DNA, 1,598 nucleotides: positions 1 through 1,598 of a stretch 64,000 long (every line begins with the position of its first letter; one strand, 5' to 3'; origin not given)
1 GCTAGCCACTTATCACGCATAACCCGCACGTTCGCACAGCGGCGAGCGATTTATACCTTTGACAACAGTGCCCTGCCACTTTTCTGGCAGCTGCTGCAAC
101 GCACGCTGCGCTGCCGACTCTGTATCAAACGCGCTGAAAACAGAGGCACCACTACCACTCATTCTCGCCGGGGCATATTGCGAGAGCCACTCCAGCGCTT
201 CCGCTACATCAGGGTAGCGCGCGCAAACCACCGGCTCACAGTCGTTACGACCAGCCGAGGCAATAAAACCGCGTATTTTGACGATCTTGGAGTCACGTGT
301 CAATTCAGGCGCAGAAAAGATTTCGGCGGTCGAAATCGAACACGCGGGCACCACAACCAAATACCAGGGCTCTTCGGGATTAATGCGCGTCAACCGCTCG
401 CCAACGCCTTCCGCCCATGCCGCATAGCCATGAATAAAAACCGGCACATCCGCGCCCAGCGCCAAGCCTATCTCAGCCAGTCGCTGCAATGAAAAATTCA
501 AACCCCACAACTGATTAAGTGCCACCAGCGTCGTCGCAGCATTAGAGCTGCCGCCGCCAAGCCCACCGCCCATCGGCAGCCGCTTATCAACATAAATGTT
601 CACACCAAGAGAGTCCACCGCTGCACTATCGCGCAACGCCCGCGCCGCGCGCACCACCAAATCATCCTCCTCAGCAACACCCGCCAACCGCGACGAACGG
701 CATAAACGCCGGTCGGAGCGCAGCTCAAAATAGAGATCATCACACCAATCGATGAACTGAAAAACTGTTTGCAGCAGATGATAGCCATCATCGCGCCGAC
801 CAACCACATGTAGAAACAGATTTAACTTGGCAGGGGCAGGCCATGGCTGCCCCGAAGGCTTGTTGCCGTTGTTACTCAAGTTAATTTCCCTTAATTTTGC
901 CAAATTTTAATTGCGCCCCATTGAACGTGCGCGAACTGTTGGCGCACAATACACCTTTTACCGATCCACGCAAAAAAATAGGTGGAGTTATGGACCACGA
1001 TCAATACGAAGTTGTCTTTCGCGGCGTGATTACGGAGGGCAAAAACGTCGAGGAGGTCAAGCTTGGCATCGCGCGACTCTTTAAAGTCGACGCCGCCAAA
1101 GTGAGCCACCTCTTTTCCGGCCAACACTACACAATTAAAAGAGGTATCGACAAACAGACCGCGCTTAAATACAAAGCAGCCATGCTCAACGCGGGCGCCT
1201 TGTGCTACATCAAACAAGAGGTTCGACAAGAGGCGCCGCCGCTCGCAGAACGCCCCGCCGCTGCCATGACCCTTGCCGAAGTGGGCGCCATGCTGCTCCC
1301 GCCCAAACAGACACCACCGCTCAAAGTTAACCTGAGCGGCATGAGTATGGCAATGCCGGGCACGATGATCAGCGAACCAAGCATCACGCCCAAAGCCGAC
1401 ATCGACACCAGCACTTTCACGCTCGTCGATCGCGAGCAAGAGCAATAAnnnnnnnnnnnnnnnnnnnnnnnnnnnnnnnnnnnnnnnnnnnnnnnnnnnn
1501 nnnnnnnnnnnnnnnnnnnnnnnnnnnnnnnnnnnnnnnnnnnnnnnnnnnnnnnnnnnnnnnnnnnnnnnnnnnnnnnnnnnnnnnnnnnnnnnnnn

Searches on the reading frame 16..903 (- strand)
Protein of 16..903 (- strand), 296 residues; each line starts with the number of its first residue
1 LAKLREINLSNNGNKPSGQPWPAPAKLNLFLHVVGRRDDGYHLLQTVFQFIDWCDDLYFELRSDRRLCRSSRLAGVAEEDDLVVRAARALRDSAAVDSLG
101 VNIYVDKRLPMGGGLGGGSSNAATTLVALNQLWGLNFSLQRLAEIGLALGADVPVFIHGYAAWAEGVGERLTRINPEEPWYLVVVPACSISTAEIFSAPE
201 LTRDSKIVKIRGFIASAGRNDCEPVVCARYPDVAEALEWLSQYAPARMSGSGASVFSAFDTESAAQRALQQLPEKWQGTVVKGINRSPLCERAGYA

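Call 15: find_related_loci(query=window:16-876:-, collection=metagenome_contigs, flank=4000)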
Query window:16-876:- (287 aa) in metagenome_contigs; peptide patterns used: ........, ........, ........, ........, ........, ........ (x = any residue, [..] = any of these).
600 stretches matched a pattern (row limit reached: there are more); 35 encode a relative of the query (tblastn E <= 1e-3); 35 distinct loci.
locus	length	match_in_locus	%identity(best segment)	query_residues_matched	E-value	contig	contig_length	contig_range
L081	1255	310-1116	61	11-280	4e-114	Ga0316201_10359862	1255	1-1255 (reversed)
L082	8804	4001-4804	60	12-280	7e-101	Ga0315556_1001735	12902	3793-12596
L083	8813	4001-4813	57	12-283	6e-94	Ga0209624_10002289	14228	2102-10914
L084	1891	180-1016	53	12-283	1e-98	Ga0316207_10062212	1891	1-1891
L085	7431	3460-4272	57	12-283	1e-92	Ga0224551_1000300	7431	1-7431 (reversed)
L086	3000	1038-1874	54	12-280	7e-92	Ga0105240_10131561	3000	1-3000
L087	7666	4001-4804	56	13-278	8e-88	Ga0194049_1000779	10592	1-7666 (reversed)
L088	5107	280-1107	56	12-280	5e-87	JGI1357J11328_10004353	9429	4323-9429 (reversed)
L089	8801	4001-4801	50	13-280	6e-87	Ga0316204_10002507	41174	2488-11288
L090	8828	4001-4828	56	12-280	5e-87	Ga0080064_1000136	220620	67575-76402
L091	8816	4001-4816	55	10-282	9e-87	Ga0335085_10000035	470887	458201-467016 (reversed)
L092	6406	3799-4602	49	13-280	1e-86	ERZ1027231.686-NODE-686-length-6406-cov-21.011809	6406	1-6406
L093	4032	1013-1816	49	13-280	6e-87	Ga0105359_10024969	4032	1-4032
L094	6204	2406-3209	52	13-280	1e-85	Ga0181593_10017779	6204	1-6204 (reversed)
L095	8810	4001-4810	54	13-283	1e-85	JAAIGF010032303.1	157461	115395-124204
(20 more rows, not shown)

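Call 19: search_protein_families(library=pfam, proteins=[window:16-903:-], max_evalue=0.1)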
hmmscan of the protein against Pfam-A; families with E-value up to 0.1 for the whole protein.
window:16-903:- (296 aa): 2 families
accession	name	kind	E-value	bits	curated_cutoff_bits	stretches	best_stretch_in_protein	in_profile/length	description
PF00288.32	GHMP_kinases_N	-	1.3e-18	67.4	22.3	1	82-159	2-86/87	GHMP kinases N terminal domain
PF08544.19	GHMP_kinases_C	-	1.6e-10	41.7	21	1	218-276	21-83/85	GHMP kinases C terminal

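Call 34: find_homologous_proteins(query=window:16-876:-, max_evalue=1e-60)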
Query window:16-876:- (287 aa): 7966 proteins with E <= 1e-60 among 8000 candidates; the best 120 are listed.
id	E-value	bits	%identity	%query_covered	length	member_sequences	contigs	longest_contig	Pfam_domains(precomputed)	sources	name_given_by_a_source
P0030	4.8e-191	651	100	100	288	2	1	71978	PF00288.33,PF08544.19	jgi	-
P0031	2.2e-114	400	67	95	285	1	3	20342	PF00288.33,PF08544.19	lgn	-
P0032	3.1e-114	399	65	96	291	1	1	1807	PF00288.33,PF08544.19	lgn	-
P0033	2.0e-113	397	64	95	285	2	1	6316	PF00288.33,PF08544.19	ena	-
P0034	4.0e-113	396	65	95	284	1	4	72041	PF00288.33,PF08544.19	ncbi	-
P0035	6.1e-113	395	64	97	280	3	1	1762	PF00288.33,PF08544.19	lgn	-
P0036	6.6e-113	395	65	95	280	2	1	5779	PF00288.33,PF08544.19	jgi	jgi:4-diphosphocytidyl-2-C-methyl-D-erythritol kinase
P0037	1.7e-112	394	63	96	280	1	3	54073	PF00288.33,PF08544.19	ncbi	-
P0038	5.3e-112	392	63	96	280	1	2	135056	PF00288.33,PF08544.19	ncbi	-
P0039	5.6e-112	392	60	96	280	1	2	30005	PF00288.33,PF08544.19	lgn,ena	-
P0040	8.1e-112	391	66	95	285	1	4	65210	PF00288.33,PF08544.19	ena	-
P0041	1.2e-111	391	64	95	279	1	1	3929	PF00288.33,PF08544.19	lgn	-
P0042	2.2e-111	390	64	95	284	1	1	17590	PF00288.33,PF08544.19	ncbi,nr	ncbi:MAG: 4-(cytidine 5'-diphospho)-2-C-methyl-D-erythritol kinase [Gammaproteobacteria bacterium]|n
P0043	2.4e-111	390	63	96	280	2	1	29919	PF00288.33,PF08544.19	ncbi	-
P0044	7.4e-111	388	64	95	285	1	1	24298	PF00288.33,PF08544.19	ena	-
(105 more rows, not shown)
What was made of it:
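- Tried and rejected: The 35 metagenome loci reach at most 61% identity (call 15), and a search of 5.8 billion proteins reached at most 67% (call 34).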

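Call 35: find_encoding_contigs(protein=P0030, flank=6000, max_places=3)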
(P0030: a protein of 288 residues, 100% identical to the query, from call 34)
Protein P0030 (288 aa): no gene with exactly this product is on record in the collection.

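Call 36: find_encoding_contigs(protein=P0031, flank=6000, max_places=3)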
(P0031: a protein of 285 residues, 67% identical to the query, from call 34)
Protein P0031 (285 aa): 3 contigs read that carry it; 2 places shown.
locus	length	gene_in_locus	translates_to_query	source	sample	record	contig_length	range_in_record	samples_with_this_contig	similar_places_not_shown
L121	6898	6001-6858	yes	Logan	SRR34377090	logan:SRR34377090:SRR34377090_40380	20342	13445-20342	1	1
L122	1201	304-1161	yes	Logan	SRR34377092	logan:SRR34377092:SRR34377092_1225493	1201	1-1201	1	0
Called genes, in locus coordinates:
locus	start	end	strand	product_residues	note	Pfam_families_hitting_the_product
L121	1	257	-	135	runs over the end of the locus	PF14464:Prok-JAB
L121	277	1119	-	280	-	PF17827:PrmC_N, PF03602:Cons_hypoth95 (weak), PF05175:MTS, PF13847:Methyltransf_31, PF08241:Methyltransf_11 (faint), PF13649:Methyltransf_25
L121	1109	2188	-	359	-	PF03462:PCRF, PF00472:RF-1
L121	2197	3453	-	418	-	PF05201:GlutR_N, PF01488:Shikimate_DH, PF00745:GlutR_dimer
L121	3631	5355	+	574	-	PF09295:ChAPs (faint), PF12895:ANAPC3 (faint), PF13432:TPR_16 (weak), PF14559:TPR_19, PF13424:TPR_12 (weak), PF09976:TPR_21 (weak), PF13432:TPR_16, PF14559:TPR_19 (weak), +23 more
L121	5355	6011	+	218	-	PF03550:LolB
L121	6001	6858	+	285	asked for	PF00288:GHMP_kinases_N, PF08544:GHMP_kinases_C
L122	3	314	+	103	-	?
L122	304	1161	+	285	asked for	PF00288:GHMP_kinases_N, PF08544:GHMP_kinases_C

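Call 37: find_encoding_contigs(protein=P0040, flank=6000, max_places=3)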
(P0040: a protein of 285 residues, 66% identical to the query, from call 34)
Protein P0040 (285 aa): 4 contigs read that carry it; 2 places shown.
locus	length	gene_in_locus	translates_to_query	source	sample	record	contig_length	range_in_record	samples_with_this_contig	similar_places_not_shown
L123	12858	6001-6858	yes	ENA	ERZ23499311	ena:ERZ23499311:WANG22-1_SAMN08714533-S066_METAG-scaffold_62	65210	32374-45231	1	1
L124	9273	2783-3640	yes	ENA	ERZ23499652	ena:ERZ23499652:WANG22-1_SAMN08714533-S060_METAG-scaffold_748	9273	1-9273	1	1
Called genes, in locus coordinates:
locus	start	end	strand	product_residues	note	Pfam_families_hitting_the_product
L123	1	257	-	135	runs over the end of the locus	PF14464:Prok-JAB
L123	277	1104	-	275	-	PF17827:PrmC_N, PF03602:Cons_hypoth95 (weak), PF05175:MTS, PF06325:PrmA (faint), PF13847:Methyltransf_31, PF08241:Methyltransf_11 (weak), PF08242:Methyltransf_12 (weak), PF13649:Methyltransf_25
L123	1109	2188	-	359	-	PF03462:PCRF, PF00472:RF-1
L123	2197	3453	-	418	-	PF05201:GlutR_N, PF01488:Shikimate_DH, PF00745:GlutR_dimer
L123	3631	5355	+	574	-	PF09295:ChAPs (faint), PF12895:ANAPC3 (faint), PF13432:TPR_16 (weak), PF14559:TPR_19 (weak), PF13424:TPR_12 (weak), PF09976:TPR_21 (weak), PF13432:TPR_16, PF14559:TPR_19 (weak), +22 more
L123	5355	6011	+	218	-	PF03550:LolB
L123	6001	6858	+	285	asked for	PF00288:GHMP_kinases_N, PF08544:GHMP_kinases_C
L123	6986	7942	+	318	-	PF13793:Pribosyltran_N, PF00156:Pribosyltran, PF14572:Pribosyl_synth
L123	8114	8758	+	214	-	PF01386:Ribosomal_L25p, PF14693:Ribosomal_TL5_C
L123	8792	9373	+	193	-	PF01195:Pept_tRNA_hydro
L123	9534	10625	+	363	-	PF01926:MMR_HSR1, PF02421:FeoB_N, PF06071:YchF-GTPase_C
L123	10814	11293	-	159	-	PF07963:N_methyl, PF16732:ComP_DUS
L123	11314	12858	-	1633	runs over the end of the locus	PF28373:PilY1_homolog_dom, PF05567:T4P_PilY1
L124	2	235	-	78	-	?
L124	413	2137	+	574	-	PF09295:ChAPs (faint), PF12895:ANAPC3 (faint), PF13432:TPR_16 (weak), PF14559:TPR_19 (weak), PF13424:TPR_12 (weak), PF09976:TPR_21 (weak), PF13432:TPR_16, PF14559:TPR_19 (weak), +22 more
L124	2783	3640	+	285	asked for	PF00288:GHMP_kinases_N, PF08544:GHMP_kinases_C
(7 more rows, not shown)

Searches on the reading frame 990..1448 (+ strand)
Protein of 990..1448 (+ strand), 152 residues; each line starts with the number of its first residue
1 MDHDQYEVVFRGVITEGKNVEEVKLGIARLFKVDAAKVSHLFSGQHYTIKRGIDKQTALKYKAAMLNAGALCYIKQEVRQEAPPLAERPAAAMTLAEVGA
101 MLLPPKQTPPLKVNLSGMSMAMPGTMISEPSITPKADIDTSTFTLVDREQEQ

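Call 10: find_encoding_contigs(protein=window:990-1448:+, flank=5000, max_places=10)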
Protein window:990-1448:+ (152 aa): no gene with exactly this product is on record in the collection.

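Call 13: find_homologous_proteins(query=window:990-1445:+)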
Query window:990-1445:+ (152 aa): 28 proteins with E <= 0.001 among 69 candidates.
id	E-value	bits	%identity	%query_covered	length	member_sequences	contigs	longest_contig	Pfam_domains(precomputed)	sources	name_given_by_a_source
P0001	7.7e-93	326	100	100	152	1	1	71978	-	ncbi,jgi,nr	ncbi:MAG: hypothetical protein GXP10_08480 [Gammaproteobacteria bacterium]|nr:hypothetical protein [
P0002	1.2e-14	73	35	97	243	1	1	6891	-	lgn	-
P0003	1.9e-14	72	33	95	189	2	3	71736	-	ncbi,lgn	ncbi:MAG: hypothetical protein AB7O21_10165 [Gammaproteobacteria bacterium]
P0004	3.0e-12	65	41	50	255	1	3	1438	-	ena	-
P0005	4.4e-11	61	35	53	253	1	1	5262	-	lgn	-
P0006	5.6e-11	61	35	53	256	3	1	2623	-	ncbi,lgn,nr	ncbi:MAG: hypothetical protein REI12_15175 [Pedobacter sp.]|nr:hypothetical protein [Pedobacter sp.]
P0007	1.3e-10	60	33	92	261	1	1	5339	-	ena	-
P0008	2.9e-10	58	36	46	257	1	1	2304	-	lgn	-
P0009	3.5e-10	58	37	55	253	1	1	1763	-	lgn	-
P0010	5.7e-10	58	37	55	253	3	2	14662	-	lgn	-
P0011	5.8e-10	58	36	46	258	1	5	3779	-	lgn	-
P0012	6.1e-10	57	36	45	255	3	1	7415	-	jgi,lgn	jgi:hypothetical protein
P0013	7.5e-10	57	36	44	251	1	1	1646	-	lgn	-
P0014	1.3e-9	56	34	47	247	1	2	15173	-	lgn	-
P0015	1.4e-9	56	36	53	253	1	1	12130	-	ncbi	-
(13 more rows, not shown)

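Call 17: find_encoding_contigs(protein=P0003, flank=4000, max_places=4)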
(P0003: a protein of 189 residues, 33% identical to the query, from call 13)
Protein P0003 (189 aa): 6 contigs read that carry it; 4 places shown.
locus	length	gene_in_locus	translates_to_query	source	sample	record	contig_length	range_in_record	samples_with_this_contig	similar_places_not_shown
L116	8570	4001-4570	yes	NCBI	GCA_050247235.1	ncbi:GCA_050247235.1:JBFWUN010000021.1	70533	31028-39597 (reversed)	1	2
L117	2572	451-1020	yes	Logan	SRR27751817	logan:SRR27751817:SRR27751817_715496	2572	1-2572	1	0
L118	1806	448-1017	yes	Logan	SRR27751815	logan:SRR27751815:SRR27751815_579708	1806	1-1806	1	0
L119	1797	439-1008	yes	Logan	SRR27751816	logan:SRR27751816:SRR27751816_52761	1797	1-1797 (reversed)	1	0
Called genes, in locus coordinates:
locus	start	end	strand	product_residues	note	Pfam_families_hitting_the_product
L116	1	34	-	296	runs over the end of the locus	PF10340:Say1_Mug180, PF20434:BD-FAE, PF07859:Abhydrolase_3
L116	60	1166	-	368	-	PF00296:Bac_luciferase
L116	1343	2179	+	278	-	PF13410:GST_C_2 (weak)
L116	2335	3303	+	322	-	PF00903:Glyoxalase (faint)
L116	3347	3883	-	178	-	PF01327:Pep_deformylase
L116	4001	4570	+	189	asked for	-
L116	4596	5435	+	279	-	PF11219:DUF3014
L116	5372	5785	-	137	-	-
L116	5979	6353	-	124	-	PF09996:DUF2237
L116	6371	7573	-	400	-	PF07690:MFS_1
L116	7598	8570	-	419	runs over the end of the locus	PF00083:Sugar_tr, PF07690:MFS_1, PF00083:Sugar_tr, PF07690:MFS_1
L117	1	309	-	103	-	?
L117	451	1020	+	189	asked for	-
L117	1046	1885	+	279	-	PF11219:DUF3014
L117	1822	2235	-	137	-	-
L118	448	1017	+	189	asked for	-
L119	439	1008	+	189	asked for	-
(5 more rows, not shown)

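Call 18: find_encoding_contigs(protein=P0002, flank=4000, max_places=3)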
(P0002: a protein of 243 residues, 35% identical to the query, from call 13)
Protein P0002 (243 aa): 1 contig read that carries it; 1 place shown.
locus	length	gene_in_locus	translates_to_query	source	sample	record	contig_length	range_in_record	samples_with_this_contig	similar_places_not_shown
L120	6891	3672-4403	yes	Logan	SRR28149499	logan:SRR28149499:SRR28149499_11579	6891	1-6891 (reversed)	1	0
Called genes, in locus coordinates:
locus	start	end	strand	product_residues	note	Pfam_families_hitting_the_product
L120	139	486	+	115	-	-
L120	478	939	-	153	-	PF00300:His_Phos_1 (weak)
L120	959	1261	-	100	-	PF01312:Bac_export_2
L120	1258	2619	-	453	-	PF02120:Flg_hook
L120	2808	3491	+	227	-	PF01980:TrmO_N, PF18389:TrmO_C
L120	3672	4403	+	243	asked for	-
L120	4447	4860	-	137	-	-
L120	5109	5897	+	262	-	PF01738:DLH, PF00561:Abhydrolase_1 (faint), PF12146:Hydrolase_4 (faint), PF02230:Abhydrolase_2 (weak), PF08840:BAAT_C (faint), PF00326:Peptidase_S9 (weak)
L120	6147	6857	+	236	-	PF01656:CbiA, PF09140:MipZ (faint), PF10609:ParA, PF13614:AAA_31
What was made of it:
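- Tried and rejected: Its nearest relative is 35% identical (call 13), and its homologues are followed by other genes (calls 17, 18).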

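Call 19: search_protein_families(library=pfam, proteins=[window:990-1445:+], max_evalue=0.1)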
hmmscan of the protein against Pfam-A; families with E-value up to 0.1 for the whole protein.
window:990-1445:+ (152 aa): 0 families
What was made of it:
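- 990..1448 (+): Upstream 152-aa hypothetical gene. It has no terminator of its own before 1771, so its transcripts would also run through the RNA region. No Pfam family matches (call 19).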
